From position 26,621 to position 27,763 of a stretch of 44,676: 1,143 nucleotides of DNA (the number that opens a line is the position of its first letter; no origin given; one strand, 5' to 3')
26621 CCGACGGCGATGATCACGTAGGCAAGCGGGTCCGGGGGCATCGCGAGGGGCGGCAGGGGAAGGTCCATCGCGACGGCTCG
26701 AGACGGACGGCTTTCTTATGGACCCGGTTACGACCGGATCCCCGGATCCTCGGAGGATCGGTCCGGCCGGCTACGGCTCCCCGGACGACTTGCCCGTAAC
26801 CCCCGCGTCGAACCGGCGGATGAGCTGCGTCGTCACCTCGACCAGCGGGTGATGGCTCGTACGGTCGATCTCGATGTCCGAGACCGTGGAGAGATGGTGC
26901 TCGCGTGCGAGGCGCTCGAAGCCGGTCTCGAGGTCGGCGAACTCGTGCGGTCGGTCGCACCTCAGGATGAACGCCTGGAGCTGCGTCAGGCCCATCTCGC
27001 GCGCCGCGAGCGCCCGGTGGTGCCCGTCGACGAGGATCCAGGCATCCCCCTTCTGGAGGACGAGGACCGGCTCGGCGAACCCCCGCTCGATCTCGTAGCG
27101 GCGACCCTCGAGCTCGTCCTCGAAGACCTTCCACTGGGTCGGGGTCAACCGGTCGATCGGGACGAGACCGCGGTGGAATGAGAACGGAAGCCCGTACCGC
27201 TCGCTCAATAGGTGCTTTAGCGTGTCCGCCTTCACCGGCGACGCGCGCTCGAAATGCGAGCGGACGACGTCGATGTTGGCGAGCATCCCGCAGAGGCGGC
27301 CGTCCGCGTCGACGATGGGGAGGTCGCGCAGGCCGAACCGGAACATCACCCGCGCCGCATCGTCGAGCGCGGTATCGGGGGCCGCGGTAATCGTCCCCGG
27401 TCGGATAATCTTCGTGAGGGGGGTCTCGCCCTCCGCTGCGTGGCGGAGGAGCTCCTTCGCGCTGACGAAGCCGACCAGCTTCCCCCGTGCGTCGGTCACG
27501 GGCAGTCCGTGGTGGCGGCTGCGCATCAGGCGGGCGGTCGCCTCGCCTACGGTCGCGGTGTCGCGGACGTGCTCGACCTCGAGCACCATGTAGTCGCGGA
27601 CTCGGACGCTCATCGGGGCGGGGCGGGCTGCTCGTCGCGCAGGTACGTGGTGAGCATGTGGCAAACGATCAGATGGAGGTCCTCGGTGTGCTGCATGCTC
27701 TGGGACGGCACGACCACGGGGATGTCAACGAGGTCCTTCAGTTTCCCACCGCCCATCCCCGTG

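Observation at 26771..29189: Translationally coupled triad: HddA-like heptose kinase, GmhA isomerase and a CBS-ParB/Srx fusion protein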

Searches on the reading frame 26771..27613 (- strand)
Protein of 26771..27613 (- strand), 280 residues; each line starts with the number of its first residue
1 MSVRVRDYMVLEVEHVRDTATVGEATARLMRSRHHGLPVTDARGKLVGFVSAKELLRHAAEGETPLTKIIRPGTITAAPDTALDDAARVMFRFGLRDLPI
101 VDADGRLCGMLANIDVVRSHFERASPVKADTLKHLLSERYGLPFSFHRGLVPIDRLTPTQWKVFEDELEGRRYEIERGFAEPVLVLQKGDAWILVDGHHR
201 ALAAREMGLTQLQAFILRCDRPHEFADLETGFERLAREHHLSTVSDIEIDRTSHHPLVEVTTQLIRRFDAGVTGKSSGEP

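Call 4: search_protein_families(library=pfam, proteins=[window:26771-27613:-], max_evalue=0.01)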
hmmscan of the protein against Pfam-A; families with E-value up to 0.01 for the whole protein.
window:26771-27613:- (280 aa): 3 families
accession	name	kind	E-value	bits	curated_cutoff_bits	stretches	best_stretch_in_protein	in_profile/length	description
PF00571.33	CBS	-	4e-19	69.1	24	2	5-59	1-55/57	CBS domain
PF08857.17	ParBc_2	-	0.006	17.2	23.6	0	151-239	3-98/158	Putative ParB-like nuclease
PF17203.10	sCache_3_2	-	0.0098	16.4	28.4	0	18-52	90-124/140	Single cache domain 3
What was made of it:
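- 27239..27613 (-): CBS pair (Bateman module), residues about 1-125 of the 280-aa protein. Pfam CBS E 4e-19, 2 stretches (call 4).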

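Call 5: search_protein_families(library=ncbifam, proteins=[window:26771-27613:-], max_evalue=0.01)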
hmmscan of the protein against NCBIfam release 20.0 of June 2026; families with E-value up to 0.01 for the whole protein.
window:26771-27613:- (280 aa): 24 families
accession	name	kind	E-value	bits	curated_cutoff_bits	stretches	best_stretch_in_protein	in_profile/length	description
NF053603.1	HhpR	exception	1.6e-08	34.1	520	1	6-129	4-126/282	CBS domain-containing high hydrostatic pressure regulator HhpR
TIGR01302.1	IMP_dehydrog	equivalog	2.7e-08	33.1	481.5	1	5-125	82-206/450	IMP dehydrogenase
NF002505.0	PRK01862.1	equivalog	2.4e-07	29.8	482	2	12-117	456-567/577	ClcB-like voltage-gated chloride channel protein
NF041552.1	TF_PrdR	equivalog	3.1e-07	29.1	795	1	3-134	6-138/577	sigma-54 dependent transcriptional regulator PrdR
NF011442.0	PRK14869.1-4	equivalog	3.9e-07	28.9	400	1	74-124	80-130/543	putative manganese-dependent inorganic diphosphatase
NF011443.0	PRK14869.1-5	equivalog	1.1e-06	27.3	335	0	3-56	69-122/546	putative manganese-dependent inorganic diphosphatase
NF005869.0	PRK07807.1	equivalog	2e-06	27.1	549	1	3-121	89-205/479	GuaB1 family IMP dehydrogenase-related protein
NF052358.1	GMPRedGuaB1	equivalog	2.7e-06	26.8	675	1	4-121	90-205/479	GMP reductase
NF038279.1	TF_CBS_SpxR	exception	2.7e-06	26.4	600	1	15-118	202-303/427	CBS-HotDog domain-containing transcription factor SpxR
TIGR01137.1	cysta_beta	equivalog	3.7e-06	25.9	510.25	0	3-66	338-401/457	cystathionine beta-synthase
NF011441.0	PRK14869.1-3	equivalog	1.4e-05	23.9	753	0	78-122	82-126/548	putative manganese-dependent inorganic diphosphatase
NF011449.0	PRK14869.2-5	equivalog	2.2e-05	23.7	411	0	72-123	76-127/451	putative manganese-dependent inorganic diphosphatase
NF011440.0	PRK14869.1-2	equivalog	3.6e-05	22.6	746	0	75-117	253-295/541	putative manganese-dependent inorganic diphosphatase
NF011447.0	PRK14869.2-3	equivalog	7.9e-05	21.4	522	0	3-58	68-123/540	putative manganese-dependent inorganic diphosphatase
TIGR01303.1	IMP_DH_rel_1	equivalog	8.8e-05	21.6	562.75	1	15-120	100-202/475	GuaB1 family IMP dehydrogenase-related protein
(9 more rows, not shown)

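Call 7: find_homologous_proteins(query=window:26771-27613:-, max_evalue=0.001)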
Query window:26771-27613:- (280 aa): 1393 proteins with E <= 0.001 among 5516 candidates; the best 120 are listed.
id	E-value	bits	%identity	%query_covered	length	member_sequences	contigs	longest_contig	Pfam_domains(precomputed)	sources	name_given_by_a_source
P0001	1.6e-182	623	100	100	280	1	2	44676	PF00571.34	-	-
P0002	2.0e-159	547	87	100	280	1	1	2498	PF00571.34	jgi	jgi:CBS domain-containing protein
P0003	4.0e-158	543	86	100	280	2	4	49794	PF00571.34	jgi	jgi:CBS domain-containing protein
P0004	1.1e-157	542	88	100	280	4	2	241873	PF00571.34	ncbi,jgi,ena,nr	ncbi:MAG TPA: CBS domain-containing protein [Thermoplasmata archaeon]|nr:CBS domain-containing prote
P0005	1.7e-157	541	86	100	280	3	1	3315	PF00571.34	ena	-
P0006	2.6e-157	540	86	100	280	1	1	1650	PF00571.34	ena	-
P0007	1.6e-156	538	86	100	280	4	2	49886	PF00571.34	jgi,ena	-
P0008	4.3e-155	533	85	100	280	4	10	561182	PF00571.34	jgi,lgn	-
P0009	8.7e-154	529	83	100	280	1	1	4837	PF00571.34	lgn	-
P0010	5.5e-153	526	81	100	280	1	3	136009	PF00571.34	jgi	jgi:CBS domain-containing protein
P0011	1.5e-152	525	83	100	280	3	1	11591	PF00571.34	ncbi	-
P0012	1.8e-152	525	82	100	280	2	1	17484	PF00571.34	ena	-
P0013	5.3e-152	523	83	100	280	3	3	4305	PF00571.34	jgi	jgi:CBS domain-containing protein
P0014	1.6e-151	521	81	100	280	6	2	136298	PF00571.34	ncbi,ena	-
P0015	2.2e-151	521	82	100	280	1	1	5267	PF00571.34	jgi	jgi:CBS domain-containing protein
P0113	9.4e-145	499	81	97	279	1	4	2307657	PF00571.34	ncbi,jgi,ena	ncbi:MAG: CBS domain-containing protein [Thermoplasmata archaeon]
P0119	1.8e-144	498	80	98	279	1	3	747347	PF00571.34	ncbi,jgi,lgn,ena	jgi:CBS domain-containing protein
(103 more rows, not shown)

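Call 9: search_solved_structures(query=window:26771-27613:-, max_evalue=1, show_alignments=0)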
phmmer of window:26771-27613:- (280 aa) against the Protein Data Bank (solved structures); distinct sequences matched with E-value up to 1: 93 (the best 60 are shown).
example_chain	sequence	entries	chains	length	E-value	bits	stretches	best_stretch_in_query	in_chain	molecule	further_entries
2yzq_A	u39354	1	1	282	1.4e-16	64.1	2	24-129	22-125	Putative uncharacterized protein PH1780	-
9e6q_3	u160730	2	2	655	9.1e-16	61.4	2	64-121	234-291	Putative signal-transduction protein with CBS domains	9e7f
3kh5_A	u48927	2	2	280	1.1e-12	51.2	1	5-118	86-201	protein MJ1225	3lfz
9znf_5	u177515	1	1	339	1.7e-11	47.4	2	4-118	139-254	CBS domain-containing protein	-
4gqw_A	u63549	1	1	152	4.3e-11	46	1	13-121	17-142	CBS domain-containing protein CBSX1, chloroplastic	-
4gqv_A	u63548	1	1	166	4.9e-11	45.9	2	66-121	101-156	CBS domain-containing protein CBSX1, chloroplastic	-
4gqy_A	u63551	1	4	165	3.6e-10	43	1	69-121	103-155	CBS domain-containing protein CBSX2, chloroplastic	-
3sl7_A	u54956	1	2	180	4.7e-10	42.6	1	69-122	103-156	CBS domain-containing protein CBSX2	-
3kpb_A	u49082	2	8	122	1.8e-09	40.7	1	20-118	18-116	Uncharacterized protein MJ0100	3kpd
3kpc_A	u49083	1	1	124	1.8e-09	40.7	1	20-118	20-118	Uncharacterized protein MJ0100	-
9sr9_H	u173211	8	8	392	3.8e-09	39.7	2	14-117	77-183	Dehydrogenase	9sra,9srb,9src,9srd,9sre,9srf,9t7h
1zfj_A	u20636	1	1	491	5e-09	39.3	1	21-117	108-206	INOSINE MONOPHOSPHATE DEHYDROGENASE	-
6h1w_A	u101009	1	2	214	5.2e-09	39.2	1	4-119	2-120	MJ1004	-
7pmz_A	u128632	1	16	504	1.3e-08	37.9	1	14-120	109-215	Inosine-5'-monophosphate dehydrogenase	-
1vrd_A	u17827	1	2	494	2.4e-08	37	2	74-116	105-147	inosine-5'-monophosphate dehydrogenase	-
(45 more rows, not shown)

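Call 20: find_related_loci(query=A2, collection=genome_contigs, flank=6000)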
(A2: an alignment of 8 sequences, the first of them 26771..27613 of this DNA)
Query A2 (280 aa) in genome_contigs; peptide patterns used: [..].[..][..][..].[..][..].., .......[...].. (x = any residue, [..] = any of these).
600 stretches matched a pattern (row limit reached: there are more); 542 encode a relative of the query (tblastn E <= 1e-3); the best 80 are kept; 80 distinct loci.
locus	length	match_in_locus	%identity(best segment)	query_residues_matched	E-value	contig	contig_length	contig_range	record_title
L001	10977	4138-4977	86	1-280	7e-162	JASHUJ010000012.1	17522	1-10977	MAG: Thermoplasmata archaeon isolate JOPF176 JOPF_N14C_contig_15201, whole genome shotgun sequence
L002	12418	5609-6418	83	1-271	3e-150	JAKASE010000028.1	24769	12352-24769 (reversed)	MAG: Thermoplasmata archaeon isolate YP1.bin27 NODE_1665_length_24769_cov_17.080391, whole genome shotgun sequence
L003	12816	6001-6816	82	1-272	6e-150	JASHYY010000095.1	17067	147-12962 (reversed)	MAG: Thermoplasmata archaeon isolate JOPF295 JOPF_A14C_contig_101454, whole genome shotgun sequence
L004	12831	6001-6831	79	1-277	2e-148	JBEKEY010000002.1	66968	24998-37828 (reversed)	MAG: Thermoplasmata archaeon isolate SPRUCE 217 SPRUCE_217_2, whole genome shotgun sequence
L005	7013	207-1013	81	1-269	6e-149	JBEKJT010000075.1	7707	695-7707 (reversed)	MAG: Thermoplasmata archaeon isolate SPRUCE 32 SPRUCE_32_75, whole genome shotgun sequence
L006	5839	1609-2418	81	1-270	4e-149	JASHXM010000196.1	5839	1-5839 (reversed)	MAG: Thermoplasmata archaeon isolate JOPF257 JOPF_A14C_contig_189014, whole genome shotgun sequence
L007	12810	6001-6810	81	1-270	9e-148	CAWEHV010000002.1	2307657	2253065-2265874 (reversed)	MAG: uncultured Thermoplasmata archaeon isolate MFD09222.bin.1.12 genome assembly, contig: contig_47939, whole genome sh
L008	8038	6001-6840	79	1-280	6e-148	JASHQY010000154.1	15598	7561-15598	MAG: Thermoplasmata archaeon isolate JOPF087 JOPF_N102_contig_66485, whole genome shotgun sequence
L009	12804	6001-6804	81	1-268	2e-147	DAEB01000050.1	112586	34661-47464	MAG TPA_asm: Thermoplasmata archaeon UBA184 UBA184_contig_7090, whole genome shotgun sequence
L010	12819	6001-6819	80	1-273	1e-147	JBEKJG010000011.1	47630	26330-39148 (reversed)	MAG: Thermoplasmata archaeon isolate SPRUCE 318 SPRUCE_318_11, whole genome shotgun sequence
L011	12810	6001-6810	79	1-270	5e-145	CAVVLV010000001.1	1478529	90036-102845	MAG: uncultured Thermoplasmata archaeon isolate MFD09222.bin.2.62 genome assembly, contig: contig_54099, whole genome sh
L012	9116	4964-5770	78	1-269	2e-145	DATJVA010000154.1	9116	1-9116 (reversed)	MAG TPA_asm: Thermoplasmata archaeon isolate SMAG_U15060 k141_1996081, whole genome shotgun sequence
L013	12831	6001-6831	77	1-277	2e-145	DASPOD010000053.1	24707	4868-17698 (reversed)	MAG TPA_asm: Thermoplasmata archaeon isolate SMAG_U12138 k141_1939064, whole genome shotgun sequence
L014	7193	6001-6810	79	1-270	1e-144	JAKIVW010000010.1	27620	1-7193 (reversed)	MAG: Thermoplasmata archaeon isolate AcS1-45 NODE_4280_length_27620_cov_6.882568, whole genome shotgun sequence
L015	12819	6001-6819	77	1-273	3e-143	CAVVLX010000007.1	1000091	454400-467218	MAG: uncultured Thermoplasmata archaeon isolate MFD09222.bin.2.58 genome assembly, contig: contig_64922, whole genome sh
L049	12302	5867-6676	63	1-270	6e-113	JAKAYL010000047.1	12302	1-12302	MAG: Thermoplasmata archaeon isolate YS4.bin60 NODE_3488_length_12302_cov_10.183819, whole genome shotgun sequence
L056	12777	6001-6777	48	2-266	5e-82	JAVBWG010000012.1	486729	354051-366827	MAG: Methanomassiliicoccales archaeon isolate ZNE14_Bin65 all_Scaff011717, whole genome shotgun sequence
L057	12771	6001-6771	47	4-266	3e-81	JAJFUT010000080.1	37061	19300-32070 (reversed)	MAG: Methanobacteriota archaeon isolate bin.505 k141_2242333, whole genome shotgun sequence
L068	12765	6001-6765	48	5-265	6e-77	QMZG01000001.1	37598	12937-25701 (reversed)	MAG: Candidatus Altiarchaeales archaeon isolate B80_G16 B80_Guay16_scaffold_00312, whole genome shotgun sequence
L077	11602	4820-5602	43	5-271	8e-71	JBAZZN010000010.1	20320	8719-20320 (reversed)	MAG: Thermoplasmatota archaeon isolate SO_2017_GW3_17 scaffold_1496_c1_OW296A_2017, whole genome shotgun sequence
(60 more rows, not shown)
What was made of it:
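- Tried and rejected: An 8-sequence alignment worked (call 20).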

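Call 24: search_protein_families(library=pfam, proteins=[L056:6797-9148:-, L056:9589-10149:+, L057:3270-4349:+, L068:5180-5914:-, L068:4250-5170:-, L068:2818-3837:-, L068:1901-2821:-, L068:6806-7534:+, L049:6760-9105:-, L077:5866-6444:-], max_evalue=0.001)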
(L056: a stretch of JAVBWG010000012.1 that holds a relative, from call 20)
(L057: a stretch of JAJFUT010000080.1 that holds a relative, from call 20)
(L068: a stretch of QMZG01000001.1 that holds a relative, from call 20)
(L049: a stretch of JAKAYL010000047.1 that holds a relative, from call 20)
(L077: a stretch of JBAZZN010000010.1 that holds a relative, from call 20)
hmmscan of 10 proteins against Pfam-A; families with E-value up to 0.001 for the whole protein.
L056:6797-9148:- (783 aa): 3 families
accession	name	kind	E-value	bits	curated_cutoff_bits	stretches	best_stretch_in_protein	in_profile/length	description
PF01326.24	PPDK_N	-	1e-107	360.7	27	1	31-340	2-320/328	Pyruvate phosphate dikinase, AMP/ATP-binding domain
PF02896.24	PEP-utilizers_C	-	5.9e-73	246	22.8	1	465-767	4-289/293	PEP-utilising enzyme, PEP-binding domain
PF00391.29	PEP-utilizers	-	4.2e-29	100.4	23.1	1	383-453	2-72/72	PEP-utilising enzyme, mobile domain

L056:9589-10149:+ (186 aa): 1 family
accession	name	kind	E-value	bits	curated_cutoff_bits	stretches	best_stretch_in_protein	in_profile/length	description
PF01558.24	POR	-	5.1e-43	147.6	27.4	1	12-183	1-173/173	Pyruvate ferredoxin/flavodoxin oxidoreductase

L057:3270-4349:+ (359 aa): 1 family
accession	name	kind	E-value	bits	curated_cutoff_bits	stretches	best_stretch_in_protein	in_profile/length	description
PF00850.24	Hist_deacetyl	-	6.2e-88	295.4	27.9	1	22-311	1-296/298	Histone deacetylase domain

L068:5180-5914:- (244 aa): 5 families
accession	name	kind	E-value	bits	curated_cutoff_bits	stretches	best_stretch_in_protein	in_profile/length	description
PF01920.25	Prefoldin_2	-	2.3e-06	27.9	27.6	1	164-242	24-101/106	Prefoldin subunit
PF04513.17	Baculo_PEP_C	-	0.00021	21.8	38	1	160-242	36-117/140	Baculovirus polyhedron envelope protein, PEP, C terminus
PF06103.16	DUF948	-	0.00023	21.7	37.2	0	219-243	21-45/89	Bacterial protein of unknown function (DUF948)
PF06419.17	COG6_N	-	0.00076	20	27.4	0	34-90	55-111/114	Conserved oligomeric complex COG6, N-terminal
PF09278.17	MerR-DNA-bind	-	0.0009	20.3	25.4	0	45-68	41-64/65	MerR, DNA binding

L068:4250-5170:- (306 aa): 1 family
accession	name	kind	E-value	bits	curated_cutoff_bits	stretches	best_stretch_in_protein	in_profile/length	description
PF24334.1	DUF7502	-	2.1e-13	50.7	27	1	70-205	94-233/281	Family of unknown function (DUF7502)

L068:2818-3837:- (339 aa): 9 families
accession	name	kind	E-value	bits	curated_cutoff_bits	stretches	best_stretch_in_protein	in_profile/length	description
PF07726.17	AAA_3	-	1.3e-63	213.2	27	1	63-195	1-131/131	ATPase family associated with various cellular activities (AAA)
PF17863.7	AAA_lid_2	-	4.3e-20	71.7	22.7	1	266-335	5-74/74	AAA lid domain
PF07728.20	AAA_5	-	1.1e-14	55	22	1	64-193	2-139/139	AAA domain (dynein-related subfamily)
PF20030.5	bpMoxR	-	1.1e-09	38.1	27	1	34-221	4-185/205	MoxR domain in the MoxR-vWA-beta-propeller ternary systems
PF00004.35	AAA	-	1.1e-08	36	21.2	1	65-177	2-112/131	ATPase family associated with various cellular activities (AAA)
PF05496.18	RuvB_N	-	7.1e-06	26.3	27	1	60-157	32-115/159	Holliday junction DNA helicase RuvB P-loop domain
PF00493.29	MCM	-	2.8e-05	23.8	23.3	1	46-178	43-175/224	MCM P-loop domain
PF01078.27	Mg_chelatase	-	0.00046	20.1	20.3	0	44-85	5-46/207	Magnesium chelatase, subunit ChlI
PF00158.32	Sigma54_activat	-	0.00049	20.3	20.2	0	48-176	9-144/168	Sigma-54 interaction domain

L068:1901-2821:- (306 aa): 2 families
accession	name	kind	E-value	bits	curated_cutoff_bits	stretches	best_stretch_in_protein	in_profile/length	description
PF01882.25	DUF58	-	5.6e-45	153.6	23.4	1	47-258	1-213/216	Protein of unknown function DUF58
PF13519.12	VWA_2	-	7.7e-06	26.9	27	1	86-188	3-106/107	von Willebrand factor type A domain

L068:6806-7534:+ (242 aa): 3 families
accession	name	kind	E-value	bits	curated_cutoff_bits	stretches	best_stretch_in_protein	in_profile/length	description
PF01884.23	PcrB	-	5e-49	167.2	23.9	1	10-239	5-224/226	PcrB family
PF00977.27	His_biosynth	-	5.5e-10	39.5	23.6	1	175-240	53-118/228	Histidine biosynthesis protein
PF01180.27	DHO_dh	-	3.4e-06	26.9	27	1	180-241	223-287/291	Dihydroorotate dehydrogenase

L049:6760-9105:- (781 aa): 0 families

L077:5866-6444:- (192 aa): 6 families
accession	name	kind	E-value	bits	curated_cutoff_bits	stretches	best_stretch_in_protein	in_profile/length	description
PF13649.12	Methyltransf_25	-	1.7e-11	45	27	1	45-132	1-91/97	Methyltransferase domain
PF08241.18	Methyltransf_11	-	2.9e-10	41.1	21.2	1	47-131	2-84/95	Methyltransferase domain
PF08242.18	Methyltransf_12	-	4.6e-10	40.5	30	1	47-133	2-91/98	Methyltransferase domain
PF13847.12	Methyltransf_31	-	4.6e-08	33.3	27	1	41-135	3-102/145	Methyltransferase domain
PF13489.12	Methyltransf_23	-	4.7e-06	26.9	27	1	37-139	16-116/164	Methyltransferase domain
PF07021.18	MetW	-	0.00047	20.3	21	1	40-140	12-108/193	Methionine biosynthesis protein MetW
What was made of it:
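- HDAC-X / PEP synthase (call 24)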

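Call 33: predict_structure(alignment_id=A1)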
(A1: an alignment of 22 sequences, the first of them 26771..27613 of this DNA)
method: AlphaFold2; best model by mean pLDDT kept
length: 280 residues; sequences in the alignment: 22
mean_pLDDT: 88.7   pTM: 0.60
mean pLDDT of the five models: 88.7, 88.2, 87.7, 87.7, 86.6
residues with pLDDT >= 90: 200; 70-90: 47; 50-70: 27; < 50: 6
segments of 3 or more residues with pLDDT < 50: none
pLDDT, mean of each block of 10 residues (from residue 1): 85 93 96 92 95 95 94 90 94 93 96 83 77 96 97 97 89 85 94 96 96 97 95 97 96 63 52 50
secondary structure, 60 per line:
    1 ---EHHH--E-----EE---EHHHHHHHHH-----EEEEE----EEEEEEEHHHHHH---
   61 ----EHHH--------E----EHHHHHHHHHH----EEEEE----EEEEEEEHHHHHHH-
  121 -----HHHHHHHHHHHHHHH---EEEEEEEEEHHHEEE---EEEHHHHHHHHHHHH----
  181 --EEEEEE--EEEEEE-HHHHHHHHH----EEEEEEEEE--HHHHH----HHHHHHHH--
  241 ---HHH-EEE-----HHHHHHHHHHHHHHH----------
elements in order: H22-30 E36-40 E45-51 H52-57 H83-92 E97-101 E106-112 H113-119 H126-140 E144-152 E156-158 E162-164 H165-176 E183-188 E191-196 H198-206 E211-219 H222-226 H231-238 E248-250 H256-270
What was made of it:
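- On Canonical ParB (CTP-dependent DNA clamp): No HTH family was found, and only about 60 residues follow the core (calls 4, 33).
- On Free serine kinase (SerK/SbnI): The protein ends about 60 residues after the core (call 33).
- No HTH or other DNA-binding domain is detected (calls 4, 33).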

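Call 36: fold_search(model_id=the predicted structure, library=pdb)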
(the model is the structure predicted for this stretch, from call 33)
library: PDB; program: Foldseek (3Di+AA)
matches with E <= 10: 713; with E <= 0.001: 455
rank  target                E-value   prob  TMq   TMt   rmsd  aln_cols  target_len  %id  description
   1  4gqw                  9.3e-13  1.00  0.40  0.82   2.0       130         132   32  Crystal structure of CBS-pair protein, CBSX1 (loop deletion) from Arabidopsis thaliana (released 2013-01-16)
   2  9s52_B                2.9e-12  1.00  0.40  0.56  14.4       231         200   20  AcuB from Geobacillus stearothermophilus with AMP (released 2026-02-25)
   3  9s51_A                3.7e-12  1.00  0.40  0.55  13.9       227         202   22  AcuB from Geobacillus stearothermophilus with ADP and ATP (released 2026-02-25)
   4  9s4z_A                3.7e-12  1.00  0.40  0.55  14.1       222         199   21  AcuB from Geobacillus stearothermophilus with AMP and ADP (released 2026-02-25)
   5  9s4z_B                4.1e-12  1.00  0.40  0.56  14.4       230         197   20  AcuB from Geobacillus stearothermophilus with AMP and ADP (released 2026-02-25)
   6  9s50_B                4.7e-12  1.00  0.40  0.56  14.0       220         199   21  AcuB from Geobacillus stearothermophilus with AMP and ATP (released 2026-02-25)
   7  4gqy_B                8.2e-12  1.00  0.39  0.79   2.5       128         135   31  Crystal structure of CBSX2 in complex with AMP (released 2013-07-24)
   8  9s4y_A                1.1e-11  1.00  0.39  0.54  14.1       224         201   21  AcuB from Geobacillus stearothermophilus with Ap4A (released 2026-02-25)
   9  9s4w_B                1.1e-11  1.00  0.39  0.52  14.7       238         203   20  AcuB from Geobacillus stearothermophilus without nucleotide (released 2026-02-25)
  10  9s51_B                1.3e-11  1.00  0.39  0.54  14.6       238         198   21  AcuB from Geobacillus stearothermophilus with ADP and ATP (released 2026-02-25)
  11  9s52_A                2.1e-11  1.00  0.40  0.53  14.1       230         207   20  AcuB from Geobacillus stearothermophilus with AMP (released 2026-02-25)
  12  9s4y_B                2.2e-11  1.00  0.40  0.54  14.0       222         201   21  AcuB from Geobacillus stearothermophilus with Ap4A (released 2026-02-25)
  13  6h1w_B                2.9e-11  1.00  0.42  0.55  10.4       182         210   24  Crystal Structure of protein MJ1004 from Mathanocaldococcus jannaschii (released 2019-07-31)
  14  9s4x_A                2.9e-11  1.00  0.40  0.54  14.1       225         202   21  AcuB from Geobacillus stearothermophilus with ADP (released 2026-02-25)
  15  9s4w_A                3.5e-11  1.00  0.39  0.53  14.1       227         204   21  AcuB from Geobacillus stearothermophilus without nucleotide (released 2026-02-25)
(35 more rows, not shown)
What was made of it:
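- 27239..27613 (-): Foldseek matches CBSX1, CBSX2, MJ0100 and AcuB CBS pairs (call 36).
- CBS pairs bind adenosyl ligands in the matched structures, for example AcuB with AMP/ADP/ATP and MJ0100 with SAM/MTA (call 36).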

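Call 51: search_protein_families(library=padloc, proteins=[window:26771-27613:-], max_evalue=0.01)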
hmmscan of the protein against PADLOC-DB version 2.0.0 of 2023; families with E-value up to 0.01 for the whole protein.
window:26771-27613:- (280 aa): 1 family
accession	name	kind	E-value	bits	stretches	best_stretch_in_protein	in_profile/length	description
PDLC03229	MTase_II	-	0.0055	13.5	1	150-218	18-85/436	Type II methyltransferase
